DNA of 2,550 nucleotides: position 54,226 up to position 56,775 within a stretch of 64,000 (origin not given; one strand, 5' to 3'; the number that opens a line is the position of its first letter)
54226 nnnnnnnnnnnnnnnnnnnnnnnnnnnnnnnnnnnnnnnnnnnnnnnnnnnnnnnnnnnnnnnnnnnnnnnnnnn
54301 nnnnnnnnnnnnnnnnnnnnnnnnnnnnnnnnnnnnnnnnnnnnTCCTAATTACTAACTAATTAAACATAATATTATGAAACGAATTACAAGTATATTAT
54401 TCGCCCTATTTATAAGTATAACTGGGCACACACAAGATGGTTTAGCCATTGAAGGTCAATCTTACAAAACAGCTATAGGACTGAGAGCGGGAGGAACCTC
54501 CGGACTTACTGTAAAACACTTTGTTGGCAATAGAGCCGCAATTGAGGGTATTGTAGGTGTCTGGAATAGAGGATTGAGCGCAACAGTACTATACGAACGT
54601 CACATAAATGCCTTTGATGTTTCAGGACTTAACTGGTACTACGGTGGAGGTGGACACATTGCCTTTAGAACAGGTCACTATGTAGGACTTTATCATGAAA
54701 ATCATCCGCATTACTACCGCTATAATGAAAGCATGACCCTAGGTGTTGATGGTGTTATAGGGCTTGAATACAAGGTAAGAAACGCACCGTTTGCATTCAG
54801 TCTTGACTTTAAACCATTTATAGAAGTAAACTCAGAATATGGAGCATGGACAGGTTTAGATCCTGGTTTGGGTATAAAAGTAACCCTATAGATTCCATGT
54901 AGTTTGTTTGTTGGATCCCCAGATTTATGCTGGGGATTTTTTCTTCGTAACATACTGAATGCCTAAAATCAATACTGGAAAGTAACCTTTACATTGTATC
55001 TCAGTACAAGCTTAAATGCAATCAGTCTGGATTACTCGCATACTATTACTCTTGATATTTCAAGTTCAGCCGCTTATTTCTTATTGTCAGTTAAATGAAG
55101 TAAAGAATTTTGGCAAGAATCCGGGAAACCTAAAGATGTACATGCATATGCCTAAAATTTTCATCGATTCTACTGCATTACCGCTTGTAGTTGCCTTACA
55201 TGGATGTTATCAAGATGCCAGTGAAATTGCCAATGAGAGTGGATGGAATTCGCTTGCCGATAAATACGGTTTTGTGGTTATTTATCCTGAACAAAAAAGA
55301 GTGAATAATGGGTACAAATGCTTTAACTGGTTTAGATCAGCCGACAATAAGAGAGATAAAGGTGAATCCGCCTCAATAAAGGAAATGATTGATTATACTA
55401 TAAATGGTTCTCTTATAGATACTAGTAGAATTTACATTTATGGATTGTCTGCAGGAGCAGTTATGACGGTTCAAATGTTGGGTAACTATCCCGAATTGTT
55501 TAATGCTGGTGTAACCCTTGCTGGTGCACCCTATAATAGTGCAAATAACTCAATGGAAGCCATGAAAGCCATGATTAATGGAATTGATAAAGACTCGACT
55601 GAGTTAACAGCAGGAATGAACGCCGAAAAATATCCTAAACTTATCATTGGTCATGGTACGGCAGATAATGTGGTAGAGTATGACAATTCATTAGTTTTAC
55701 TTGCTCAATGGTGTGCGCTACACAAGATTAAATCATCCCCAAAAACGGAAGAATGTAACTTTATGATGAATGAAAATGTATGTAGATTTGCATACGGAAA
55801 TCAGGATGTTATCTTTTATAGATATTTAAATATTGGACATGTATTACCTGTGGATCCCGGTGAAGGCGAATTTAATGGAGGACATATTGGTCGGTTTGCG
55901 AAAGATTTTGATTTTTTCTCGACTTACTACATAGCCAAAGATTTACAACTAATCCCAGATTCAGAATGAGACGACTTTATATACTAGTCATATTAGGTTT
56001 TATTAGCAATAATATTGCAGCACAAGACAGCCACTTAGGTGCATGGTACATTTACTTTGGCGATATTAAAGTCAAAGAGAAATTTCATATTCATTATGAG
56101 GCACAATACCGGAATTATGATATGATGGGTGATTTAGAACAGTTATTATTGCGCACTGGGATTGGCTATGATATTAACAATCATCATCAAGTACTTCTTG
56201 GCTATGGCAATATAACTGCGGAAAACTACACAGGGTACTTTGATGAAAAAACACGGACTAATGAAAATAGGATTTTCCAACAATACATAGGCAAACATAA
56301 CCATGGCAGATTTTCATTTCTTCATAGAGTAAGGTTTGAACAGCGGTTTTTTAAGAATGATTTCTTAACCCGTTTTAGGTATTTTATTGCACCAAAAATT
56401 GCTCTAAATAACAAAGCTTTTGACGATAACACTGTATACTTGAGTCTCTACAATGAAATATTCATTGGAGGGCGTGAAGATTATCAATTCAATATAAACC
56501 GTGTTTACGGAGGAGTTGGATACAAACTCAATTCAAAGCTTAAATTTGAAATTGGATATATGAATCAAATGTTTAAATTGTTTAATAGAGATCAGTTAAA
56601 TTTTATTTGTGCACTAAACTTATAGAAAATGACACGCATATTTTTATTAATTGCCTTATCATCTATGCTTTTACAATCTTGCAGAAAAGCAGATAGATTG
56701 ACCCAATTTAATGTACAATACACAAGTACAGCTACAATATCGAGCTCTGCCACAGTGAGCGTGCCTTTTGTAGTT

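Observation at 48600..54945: Self-contained sigma-54 phosphorelay cassette whose only visible outputs are two small outer-membrane beta-barrel genes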

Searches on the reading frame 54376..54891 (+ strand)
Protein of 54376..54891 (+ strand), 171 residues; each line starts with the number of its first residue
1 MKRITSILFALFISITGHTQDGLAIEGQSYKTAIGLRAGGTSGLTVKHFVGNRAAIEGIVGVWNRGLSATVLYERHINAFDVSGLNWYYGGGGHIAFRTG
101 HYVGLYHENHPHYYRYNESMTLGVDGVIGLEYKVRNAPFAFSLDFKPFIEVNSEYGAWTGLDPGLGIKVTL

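Call 4: search_protein_families(library=pfam, proteins=[window:54376-54891:+], max_evalue=0.01)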
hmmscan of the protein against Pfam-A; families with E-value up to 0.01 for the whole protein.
window:54376-54891:+ (171 aa): 0 families

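Call 12: find_homologous_proteins(query=window:54376-54891:+, max_evalue=0.001)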
Query window:54376-54891:+ (171 aa): 331 proteins with E <= 0.001 among 438 candidates; the best 120 are listed.
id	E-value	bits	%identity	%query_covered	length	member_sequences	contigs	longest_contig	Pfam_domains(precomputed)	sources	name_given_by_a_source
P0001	1.4e-110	385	100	100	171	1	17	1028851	-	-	-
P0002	8.7e-59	216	55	99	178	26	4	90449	-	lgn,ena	-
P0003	1.5e-58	215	58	99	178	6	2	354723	-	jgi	jgi:hypothetical protein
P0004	1.3e-57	212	56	99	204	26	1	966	-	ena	-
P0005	1.1e-53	200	55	99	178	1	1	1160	-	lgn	-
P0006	1.1e-53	200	54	97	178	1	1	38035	-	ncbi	-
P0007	6.4e-53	197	58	100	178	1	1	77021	-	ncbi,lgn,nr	ncbi:MAG: hypothetical protein HUJ25_09240 [Crocinitomicaceae bacterium]|nr:hypothetical protein [Cr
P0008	6.5e-53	197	56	99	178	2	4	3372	-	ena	-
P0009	7.0e-53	197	57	94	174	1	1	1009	-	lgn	-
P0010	8.7e-53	197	57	98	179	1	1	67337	-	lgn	-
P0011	9.0e-53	197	54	99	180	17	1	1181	-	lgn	-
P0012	1.1e-52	196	60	87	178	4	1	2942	-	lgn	-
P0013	1.3e-52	196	56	98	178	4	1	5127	-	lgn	-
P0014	2.8e-52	195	55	94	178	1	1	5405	-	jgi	jgi:hypothetical protein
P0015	1.4e-51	193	56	100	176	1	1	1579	-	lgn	-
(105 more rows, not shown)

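Call 14: find_related_loci(query=A1, collection=genome_contigs, flank=10000)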
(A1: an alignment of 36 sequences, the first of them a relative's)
Query A1 (171 aa) in genome_contigs; peptide patterns used: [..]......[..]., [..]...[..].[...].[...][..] (x = any residue, [..] = any of these).
439 stretches matched a pattern; 416 encode a relative of the query (tblastn E <= 1e-3); the best 80 are kept; 80 distinct loci.
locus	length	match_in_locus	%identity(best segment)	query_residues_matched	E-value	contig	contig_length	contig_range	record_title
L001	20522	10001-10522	58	1-170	7e-58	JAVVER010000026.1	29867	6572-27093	MAG: Vicingaceae bacterium isolate TamC13-26 NODE_1292_length_29867_cov_7.314638, whole genome shotgun sequence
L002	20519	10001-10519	57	2-170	1e-57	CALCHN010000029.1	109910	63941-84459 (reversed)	MAG TPA_asm: uncultured Flavobacteriales bacterium isolate SRR6425777_bin.63_CONCOCT_v1.1_MAG genome assembly, contig: E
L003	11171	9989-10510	56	1-170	5e-57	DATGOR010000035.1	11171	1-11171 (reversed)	MAG TPA_asm: Vicingaceae bacterium isolate SMAG_U10374 k141_4471232, whole genome shotgun sequence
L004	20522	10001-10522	58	2-171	1e-56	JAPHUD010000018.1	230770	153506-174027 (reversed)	MAG: Flavobacteriales bacterium isolate N3M-Bin_4 c_000000019456, whole genome shotgun sequence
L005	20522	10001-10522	56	2-171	1e-56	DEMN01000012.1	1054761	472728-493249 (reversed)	MAG TPA_asm: Flavobacteriales bacterium UBA2669 UBA2669_contig_122, whole genome shotgun sequence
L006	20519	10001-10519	55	2-170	9e-57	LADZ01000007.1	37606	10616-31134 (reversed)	MAG: Flavobacteriales bacterium BRH_c54 BRHa_1006826, whole genome shotgun sequence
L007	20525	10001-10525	58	1-171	6e-56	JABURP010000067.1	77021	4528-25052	MAG: Crocinitomicaceae bacterium isolate Bin_13 NODE_123_length_77021_cov_12.3468, whole genome shotgun sequence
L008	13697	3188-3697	54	6-171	9e-56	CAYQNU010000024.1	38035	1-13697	MAG TPA_asm: uncultured Flavobacteriales bacterium isolate SRP329715_co2_57 genome assembly, contig: NODE_2269_length_38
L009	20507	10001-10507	55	4-171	1e-55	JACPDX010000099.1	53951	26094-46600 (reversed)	MAG: Bacteroidetes bacterium isolate NC_groundwater_320_Ag_B-0.1um_33_10 GD18-4_B1_scaffold_1509837, whole genome shotgu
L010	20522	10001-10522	56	2-171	1e-55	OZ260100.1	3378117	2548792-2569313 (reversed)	MAG: Vicingaceae bacterium isolate K1488-mx-bin03 genome assembly, chromosome: 1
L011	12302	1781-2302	55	1-170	1e-55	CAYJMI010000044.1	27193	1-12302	MAG TPA_asm: uncultured Vicingus sp. isolate ERP124720_co1_76 genome assembly, contig: NODE_2353_length_27193_cov_5.3662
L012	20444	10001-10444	60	23-171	5e-54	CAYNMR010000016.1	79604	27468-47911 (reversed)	MAG TPA_asm: uncultured Vicingus sp. isolate binchicken_co179_110 genome assembly, contig: NODE_1178_length_79604_cov_8.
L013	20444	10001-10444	59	23-171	8e-54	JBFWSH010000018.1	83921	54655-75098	MAG: Flavobacteriales bacterium isolate CA_2019_TPBF_225 NODE_2386_length_83921_cov_9.767131_TPBF, whole genome shotgun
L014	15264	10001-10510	56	1-171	3e-53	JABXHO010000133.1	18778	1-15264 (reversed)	MAG: Flavobacteriales bacterium isolate HF-Dia22 c_000000026477, whole genome shotgun sequence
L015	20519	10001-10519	53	2-169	3e-52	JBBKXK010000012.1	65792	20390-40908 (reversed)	MAG: Vicingaceae bacterium isolate metabat_bins.159 k119_751085, whole genome shotgun sequence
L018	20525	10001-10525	49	1-171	5e-51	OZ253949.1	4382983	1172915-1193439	MAG: Parvicellaceae bacterium isolate 06e1b965-8529-4e92-b1e1-f71056b100d9 genome assembly, chromosome: 1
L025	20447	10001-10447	55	20-171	7e-49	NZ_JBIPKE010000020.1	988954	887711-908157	Marinoscillum luteum strain KCTC 23939 k141_54, whole genome shotgun sequence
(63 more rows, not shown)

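Call 22: search_protein_families(library=pfam, proteins=[L001:10715-11257:+, L001:8234-9196:+, L025:11657-12265:+, L001:11303-12043:+, L001:2892-3320:+, L025:5241-5837:+, L001:7179-7598:+, L018:7797-8585:+, L009:9435-9818:+], max_evalue=0.01)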
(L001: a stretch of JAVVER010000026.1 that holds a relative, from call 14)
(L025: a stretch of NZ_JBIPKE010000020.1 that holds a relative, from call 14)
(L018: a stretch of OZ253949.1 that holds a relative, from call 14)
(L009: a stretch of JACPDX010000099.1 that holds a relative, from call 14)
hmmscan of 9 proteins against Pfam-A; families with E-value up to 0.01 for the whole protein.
L001:10715-11257:+ (180 aa): 1 family
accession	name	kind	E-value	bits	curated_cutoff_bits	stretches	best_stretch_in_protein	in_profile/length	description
PF14321.11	DUF4382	-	2e-30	106.2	25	1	29-170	1-136/136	Domain of unknown function (DUF4382)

L001:8234-9196:+ (320 aa): 1 family
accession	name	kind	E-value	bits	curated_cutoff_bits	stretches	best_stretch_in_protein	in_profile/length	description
PF04102.17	SlyX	-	0.0016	19.5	30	1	105-161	2-58/67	SlyX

L025:11657-12265:+ (202 aa): 2 families
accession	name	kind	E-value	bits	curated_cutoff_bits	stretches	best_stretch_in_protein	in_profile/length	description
PF13568.12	OMP_b-brl_2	-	4.7e-27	95.6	27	1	22-173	10-170/175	Outer membrane protein beta-barrel domain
PF13505.12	OMP_b-brl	-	1.2e-14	55.3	28.7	1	8-202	3-175/175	Outer membrane protein beta-barrel domain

L001:11303-12043:+ (246 aa): 1 family
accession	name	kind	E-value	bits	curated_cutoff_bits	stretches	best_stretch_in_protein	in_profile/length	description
PF13688.12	Reprolysin_5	-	0.0011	19.7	27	1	133-216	104-189/196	Metallo-peptidase family M12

L001:2892-3320:+ (142 aa): 1 family
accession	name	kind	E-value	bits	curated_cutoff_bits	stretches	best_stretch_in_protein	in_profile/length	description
PF00072.30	Response_reg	-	0.0088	16.6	30.2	0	10-103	2-89/111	Response regulator receiver domain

L025:5241-5837:+ (198 aa): 2 families
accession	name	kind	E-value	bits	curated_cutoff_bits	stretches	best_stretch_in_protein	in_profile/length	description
PF13628.12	DUF4142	-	2.5e-05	25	27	1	62-194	4-137/138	Domain of unknown function (DUF4142)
PF08139.17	LPAM_1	-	0.00028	21.6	20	1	22-39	1-18/18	Prokaryotic membrane lipoprotein lipid attachment site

L001:7179-7598:+ (139 aa): 2 families
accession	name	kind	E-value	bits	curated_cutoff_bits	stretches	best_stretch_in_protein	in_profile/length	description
PF00072.30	Response_reg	-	1.8e-10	41.4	30.2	1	8-121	1-102/111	Response regulator receiver domain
PF02429.20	PCP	-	0.00059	20.6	22.3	0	6-39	76-109/145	Peridinin-chlorophyll A binding protein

L018:7797-8585:+ (262 aa): 3 families
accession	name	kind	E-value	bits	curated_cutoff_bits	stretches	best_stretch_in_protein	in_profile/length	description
PF00691.25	OmpA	-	1.5e-20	73.8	27.2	1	137-235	1-98/98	OmpA family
PF08614.16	ATG16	-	0.0032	18.1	33.7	1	23-106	80-166/200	Autophagy protein 16 (ATG16)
PF04356.17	DUF489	-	0.0078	16.7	26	0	28-111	40-126/192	Protein of unknown function (DUF489)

L009:9435-9818:+ (127 aa): 0 families

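Call 25: predict_structure(alignment_id=A1)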
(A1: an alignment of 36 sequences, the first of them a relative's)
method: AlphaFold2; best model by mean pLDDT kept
length: 171 residues; sequences in the alignment: 36
mean_pLDDT: 85.2   pTM: 0.77
mean pLDDT of the five models: 85.2, 83.9, 82.7, 81.9, 80.7
residues with pLDDT >= 90: 109; 70-90: 22; 50-70: 35; < 50: 5
segments of 3 or more residues with pLDDT < 50: none
pLDDT, mean of each block of 10 residues (from residue 1): 55 56 76 94 95 96 90 98 96 91 55 66 98 94 97 93 97 89
secondary structure, 60 per line:
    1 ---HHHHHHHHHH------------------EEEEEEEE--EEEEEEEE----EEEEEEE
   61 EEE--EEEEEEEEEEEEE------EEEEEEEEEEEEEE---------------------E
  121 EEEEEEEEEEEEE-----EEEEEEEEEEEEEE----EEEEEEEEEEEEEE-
elements in order: H4-13 E32-39 E42-49 E54-63 E66-78 E85-98 E120-133 E139-152 E157-170
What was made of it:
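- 54376..54891 (+): OMP2, a 171-aa small barrel protein of a family with no Pfam or NCBIfam model. It is the conserved core target of the cassette. The AlphaFold2 model has eight strands, pLDDT 85 and pTM 0.77 (call 25).
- On Small eight-stranded outer-membrane beta-barrel (OmpA-TM / OmpX / OmpW-like), for OMP2: The N-terminus is hydrophobic and ends in ...TGHTQ|D. The AlphaFold2 model has eight strands at pLDDT 85 (call 25).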

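Call 30: fold_search(model_id=the predicted structure, library=pdb)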
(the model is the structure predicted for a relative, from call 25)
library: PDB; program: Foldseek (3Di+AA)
matches with E <= 10: 870; with E <= 0.001: 0
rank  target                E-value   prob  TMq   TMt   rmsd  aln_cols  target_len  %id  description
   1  2jmm_MODEL_1_A        3.3e-03  1.00  0.52  0.57   6.7       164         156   13  NMR solution structure of a minimal transmembrane beta-barrel platform protein (released 2007-07-03)
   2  1qjp                  4.5e-03  1.00  0.55  0.67   4.7       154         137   16  HIGH RESOLUTION STRUCTURE OF THE OUTER MEMBRANE PROTEIN A (OMPA) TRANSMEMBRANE DOMAIN (released 2000-06-30)
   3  1p4t                  5.8e-03  1.00  0.52  0.57   7.3       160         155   10  Crystal structure of Neisserial surface protein A (NspA) (released 2003-07-22)
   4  8qxp                  1.3e-02  1.00  0.43  0.41   9.0       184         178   10  Crystal structure of the outer membrane porin OmpW from Klebsiella pneumoniae (released 2024-01-24)
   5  9fzd_A                1.3e-02  1.00  0.39  0.38   7.5       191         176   10  Structure of OmpA-long in complex with nanobody Nb39 (released 2024-07-17)
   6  9a2m_MODEL_1_A        1.8e-02  0.99  0.45  0.24  12.7       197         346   15  Model of E. coli OmpA by in-cell photo-crosslinking MS and deep learning (released 2023-02-24)
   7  2wjr                  1.8e-02  0.54  0.25  0.22  14.7       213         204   12  NanC porin structure in rhombohedral crystal form. (released 2009-10-13)
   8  9nh2_A                2.3e-02  1.00  0.51  0.40   7.5       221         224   12  In situ cryo-EM structure of porin III of the Legionella Dot/Icm T4SS machine (released 2025-09-17)
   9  1nqe                  2.3e-02  0.99  0.34  0.14  10.5       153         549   12  OUTER MEMBRANE COBALAMIN TRANSPORTER (BTUB) FROM E. COLI (released 2003-04-29)
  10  2mnh_MODEL_1_A        2.3e-02  0.96  0.35  0.40   8.7       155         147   13  Refined structure of outer membrane protein x in nanodisc by measuring residual dipolar couplings (released 2015-03-18)
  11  9fzc_A                2.6e-02  1.00  0.49  0.49   6.0       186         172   13  Structure of OmpA-short in complex with nanobody Nb01 (released 2024-07-17)
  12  6gie                  2.8e-02  0.77  0.30  0.25  17.0       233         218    7  Crystal structure of the Acinetobacter baumannii outer membrane protein Omp33 (released 2018-09-19)
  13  2wjq                  3.8e-02  0.47  0.26  0.23  14.7       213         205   11  NanC porin structure in hexagonal crystal form. (released 2009-10-13)
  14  5o65_C                3.8e-02  0.44  0.25  0.18  17.6       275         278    6  Crystal Structure of the Pseudomonas functional amyloid secretion protein FapF (released 2017-08-23)
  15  2m06_MODEL_1_A        4.0e-02  0.97  0.37  0.41   8.5       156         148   11  NMR structure of OmpX in phopspholipid nanodiscs (released 2012-12-12)
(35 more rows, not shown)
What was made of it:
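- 54376..54891 (+): The best Foldseek matches are the OmpA transmembrane domain, NspA, OmpX and OmpW (call 30).
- On Small eight-stranded outer-membrane beta-barrel (OmpA-TM / OmpX / OmpW-like), for OMP2: Fold matches come from call 30.
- OMP2 models as an eight-stranded barrel (calls 25, 30).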

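Call 37: search_protein_families(library=ncbifam, proteins=[window:54376-54891:+, L001:8234-9196:+, L001:10715-11257:+, L001:11303-12043:+], max_evalue=0.001)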
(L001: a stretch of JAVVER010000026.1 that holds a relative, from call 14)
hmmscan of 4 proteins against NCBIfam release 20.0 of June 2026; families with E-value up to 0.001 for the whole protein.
window:54376-54891:+ (171 aa): 0 families

L001:8234-9196:+ (320 aa): 4 families
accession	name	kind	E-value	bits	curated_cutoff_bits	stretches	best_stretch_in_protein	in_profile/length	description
NF052320.1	Cbp1_fam_LP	subfamily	7.7e-50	170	90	1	50-308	36-286/286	Cbp1 family collagen-binding glycoprotein adhesin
TIGR02169.1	SMC_prok_A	equivalog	8.9e-05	20.3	729.4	1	62-193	788-921/1165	chromosome segregation protein SMC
TIGR02168.1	SMC_prok_B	equivalog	0.00043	18.1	567.35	1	59-195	746-880/1181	chromosome segregation protein SMC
NF001962.0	PRK00736.1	equivalog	0.0005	19.7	72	0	106-159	6-59/69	hypothetical protein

L001:10715-11257:+ (180 aa): 0 families

L001:11303-12043:+ (246 aa): 1 family
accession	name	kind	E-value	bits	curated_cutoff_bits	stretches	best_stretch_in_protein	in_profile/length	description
NF038115.1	SVAGG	subfamily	0.00036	19.7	150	1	130-212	122-207/407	SVAGG family GlyGly-CTERM protein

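Call 41: find_encoding_contigs(protein=P0001, flank=3000, max_places=6)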
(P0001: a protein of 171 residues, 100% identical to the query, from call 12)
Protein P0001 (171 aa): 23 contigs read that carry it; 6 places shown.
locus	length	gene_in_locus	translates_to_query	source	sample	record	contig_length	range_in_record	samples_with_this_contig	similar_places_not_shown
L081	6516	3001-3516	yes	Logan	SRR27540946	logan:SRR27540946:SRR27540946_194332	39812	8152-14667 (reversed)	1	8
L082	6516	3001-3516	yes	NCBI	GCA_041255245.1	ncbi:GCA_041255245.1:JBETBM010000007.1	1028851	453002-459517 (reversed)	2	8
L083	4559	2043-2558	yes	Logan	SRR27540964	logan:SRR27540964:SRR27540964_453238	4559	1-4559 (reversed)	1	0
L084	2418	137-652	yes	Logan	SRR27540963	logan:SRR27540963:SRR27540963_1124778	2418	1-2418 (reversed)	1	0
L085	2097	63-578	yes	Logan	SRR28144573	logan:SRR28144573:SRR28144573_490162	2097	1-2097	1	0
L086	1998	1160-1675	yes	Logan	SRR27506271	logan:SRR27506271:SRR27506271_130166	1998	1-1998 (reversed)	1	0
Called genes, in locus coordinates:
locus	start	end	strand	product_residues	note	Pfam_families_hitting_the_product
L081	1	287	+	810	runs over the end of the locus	PF05227:CHASE3 (weak), PF00512:HisKA, PF02518:HATPase_c, PF00072:Response_reg, PF01627:Hpt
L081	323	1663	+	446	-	PF00072:Response_reg, PF00158:Sigma54_activat, PF14532:Sigma54_activ_2, PF07728:AAA_5 (weak), PF25601:AAA_lid_14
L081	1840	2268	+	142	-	PF00072:Response_reg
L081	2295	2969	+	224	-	PF13568:OMP_b-brl_2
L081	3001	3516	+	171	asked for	-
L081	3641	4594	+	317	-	PF02230:Abhydrolase_2 (faint), PF10503:Esterase_PHB, PF00326:Peptidase_S9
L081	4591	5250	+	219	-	PF10677:DUF2490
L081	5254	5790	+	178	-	-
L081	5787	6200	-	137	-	PF20398:DUF6691, PF04143:Sulf_transp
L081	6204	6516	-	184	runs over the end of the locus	PF04143:Sulf_transp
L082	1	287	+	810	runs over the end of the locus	PF05227:CHASE3 (weak), PF00512:HisKA, PF02518:HATPase_c, PF00072:Response_reg, PF01627:Hpt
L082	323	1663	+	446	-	PF00072:Response_reg, PF00158:Sigma54_activat, PF14532:Sigma54_activ_2, PF07728:AAA_5 (weak), PF25601:AAA_lid_14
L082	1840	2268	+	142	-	PF00072:Response_reg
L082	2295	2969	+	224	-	PF13568:OMP_b-brl_2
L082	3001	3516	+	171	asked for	-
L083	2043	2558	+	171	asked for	-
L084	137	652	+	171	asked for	-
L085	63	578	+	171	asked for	-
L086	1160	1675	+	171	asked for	-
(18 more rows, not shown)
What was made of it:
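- Checked: Independent gene calls in the source assembly GCA_041255245.1 give the same products of 810, 446, 142, 224 and 171 aa; RR1 lay outside the loci fetched (call 41).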

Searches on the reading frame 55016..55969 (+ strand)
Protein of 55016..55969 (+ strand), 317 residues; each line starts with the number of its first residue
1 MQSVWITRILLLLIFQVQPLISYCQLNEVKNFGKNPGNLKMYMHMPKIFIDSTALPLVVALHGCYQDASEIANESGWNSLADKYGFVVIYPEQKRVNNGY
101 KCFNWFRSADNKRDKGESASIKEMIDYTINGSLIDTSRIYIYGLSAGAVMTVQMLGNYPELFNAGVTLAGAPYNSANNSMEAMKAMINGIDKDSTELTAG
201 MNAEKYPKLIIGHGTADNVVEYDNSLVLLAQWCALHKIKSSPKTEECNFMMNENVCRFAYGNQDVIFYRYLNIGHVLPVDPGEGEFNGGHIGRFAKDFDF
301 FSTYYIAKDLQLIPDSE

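Call 4: search_protein_families(library=pfam, proteins=[window:55016-55969:+], max_evalue=0.01)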
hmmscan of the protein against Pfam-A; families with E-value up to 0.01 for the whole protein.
window:55016-55969:+ (317 aa): 6 families
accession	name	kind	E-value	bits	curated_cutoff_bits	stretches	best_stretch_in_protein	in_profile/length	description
PF10503.15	Esterase_PHB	-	3.9e-29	101.9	23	1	54-235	15-198/219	Esterase PHB depolymerase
PF00326.27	Peptidase_S9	-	2.1e-12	47.5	22.6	1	101-231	28-169/213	Prolyl oligopeptidase family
PF02230.22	Abhydrolase_2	-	7.7e-06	26.3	23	1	56-171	15-139/217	Phospholipase/Carboxylesterase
PF20434.5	BD-FAE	-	0.00016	21.7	26.8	0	204-228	187-211/215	BD-FAE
PF00756.26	Esterase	-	0.0027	18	22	1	38-171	7-149/251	Putative esterase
PF12146.15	Hydrolase_4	-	0.0066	16.2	27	0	137-178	76-116/239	Serine aminopeptidase, S33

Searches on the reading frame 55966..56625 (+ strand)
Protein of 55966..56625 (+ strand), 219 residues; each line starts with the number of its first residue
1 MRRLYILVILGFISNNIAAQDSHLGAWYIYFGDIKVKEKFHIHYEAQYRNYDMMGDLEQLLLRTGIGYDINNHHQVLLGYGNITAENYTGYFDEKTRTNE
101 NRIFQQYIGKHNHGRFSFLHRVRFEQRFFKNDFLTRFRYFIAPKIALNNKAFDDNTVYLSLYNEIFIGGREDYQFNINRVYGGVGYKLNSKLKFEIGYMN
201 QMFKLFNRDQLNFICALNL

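Call 4: search_protein_families(library=pfam, proteins=[window:55966-56625:+], max_evalue=0.01)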
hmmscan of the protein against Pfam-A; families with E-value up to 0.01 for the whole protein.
window:55966-56625:+ (219 aa): 1 family
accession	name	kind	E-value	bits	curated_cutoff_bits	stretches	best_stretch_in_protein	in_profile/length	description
PF10677.15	DUF2490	-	2e-47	161.7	29.8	1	25-212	2-186/186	Protein of unknown function (DUF2490)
